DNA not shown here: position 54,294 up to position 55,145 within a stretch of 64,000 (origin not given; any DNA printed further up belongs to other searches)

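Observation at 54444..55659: Divergent pair of NDT-like proteins (one RHH-fused, one with the catalytic Glu replaced) around an 11-bp tandem repeat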

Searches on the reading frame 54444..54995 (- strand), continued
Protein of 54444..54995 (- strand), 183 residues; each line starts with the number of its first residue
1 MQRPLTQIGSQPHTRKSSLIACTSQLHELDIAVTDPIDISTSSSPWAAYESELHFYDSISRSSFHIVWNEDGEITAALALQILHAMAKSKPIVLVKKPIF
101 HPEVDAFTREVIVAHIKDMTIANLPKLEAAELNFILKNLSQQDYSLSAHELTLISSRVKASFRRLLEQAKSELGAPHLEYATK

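Call 77: fold_search(model_id=the predicted structure, library=pdb)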
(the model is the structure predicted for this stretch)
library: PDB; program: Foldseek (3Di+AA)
matches with E <= 10: 1369; with E <= 0.001: 1
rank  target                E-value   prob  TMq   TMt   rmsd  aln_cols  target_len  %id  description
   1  8pqs_D                9.8e-04  1.00  0.39  0.45   4.0       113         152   17  Nucleoside 2'deoxyribosyltransferase from Chroococcidiopsis thermalis PCC 7203 E88A Mutant (released 2024-02-21)
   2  8rh3_A                1.1e-03  1.00  0.44  0.49   5.8       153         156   11  Nucleoside 2'deoxyribosyltransferase from Chroococcidiopsis thermalis PCC 7203 WT bound to Gemcitabine (released 2024-02-21)
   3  9emx_B                1.2e-03  1.00  0.47  0.54   5.6       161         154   12  Nucleoside 2'deoxyribosyltransferase from Chroococcidiopsis thermalis PCC 7203 Double Mutant Y7F A9S bound to Cordycep (released 2025-05-07)
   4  8pqr_D                1.5e-03  1.00  0.42  0.49   3.0       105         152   15  Nucleoside 2'deoxyribosyltransferase from Chroococcidiopsis thermalis PCC 7203 WT bound to DAD_Immucillin-H (released 2024-02-21)
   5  8pqq_D                1.5e-03  1.00  0.41  0.48   8.6       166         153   11  Nucleoside 2'deoxyribosyltransferase from Chroococcidiopsis thermalis PCC 7203 E88Q Mutant bound to Clofarabine (released 2024-02-21)
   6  8pqq_A                1.6e-03  1.00  0.39  0.45   3.6       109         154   18  Nucleoside 2'deoxyribosyltransferase from Chroococcidiopsis thermalis PCC 7203 E88Q Mutant bound to Clofarabine (released 2024-02-21)
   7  9emx_C                1.8e-03  1.00  0.38  0.44   3.7       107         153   17  Nucleoside 2'deoxyribosyltransferase from Chroococcidiopsis thermalis PCC 7203 Double Mutant Y7F A9S bound to Cordycep (released 2025-05-07)
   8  8pqp_A                1.8e-03  1.00  0.40  0.47   3.9       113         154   16  Nucleoside 2'deoxyribosyltransferase from Chroococcidiopsis thermalis PCC 7203 D62N Mutant bound to ImmH-Forodesine (released 2024-02-21)
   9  8pqr_A                2.1e-03  1.00  0.40  0.47   3.4       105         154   15  Nucleoside 2'deoxyribosyltransferase from Chroococcidiopsis thermalis PCC 7203 WT bound to DAD_Immucillin-H (released 2024-02-21)
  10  8qc0_A                2.1e-03  1.00  0.48  0.57   5.7       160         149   12  Nucleoside 2'deoxyribosyltransferase from Chroococcidiopsis thermalis PCC 7203 WT ribosylated (released 2024-02-21)
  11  8qc0_B                2.1e-03  1.00  0.46  0.52   5.3       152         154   13  Nucleoside 2'deoxyribosyltransferase from Chroococcidiopsis thermalis PCC 7203 WT ribosylated (released 2024-02-21)
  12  4kxl_C                2.1e-03  1.00  0.39  0.50   6.9       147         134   13  Crystal structure of DNPH1 (RCL) with 6-CYCLOPENTYL-AMP (released 2014-02-05)
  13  8rpt_A                2.5e-03  1.00  0.48  0.63   5.5       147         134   12  Crystal structure of human DNPH1 mutant- D80A (released 2024-11-20)
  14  8pqt_B                2.5e-03  1.00  0.40  0.49   6.2       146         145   10  Nucleoside 2'deoxyribosyltransferase from Chroococcidiopsis thermalis PCC 7203 WT bound to Bis-Tris (released 2024-02-21)
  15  8pqs_A                2.5e-03  1.00  0.41  0.48  11.1       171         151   13  Nucleoside 2'deoxyribosyltransferase from Chroococcidiopsis thermalis PCC 7203 E88A Mutant (released 2024-02-21)
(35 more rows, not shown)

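Call 80: search_protein_families(library=padloc, proteins=[P0131], max_evalue=0.01)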
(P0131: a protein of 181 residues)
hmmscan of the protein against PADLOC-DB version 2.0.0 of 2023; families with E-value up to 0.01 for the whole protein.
P0131 (181 aa): 0 families
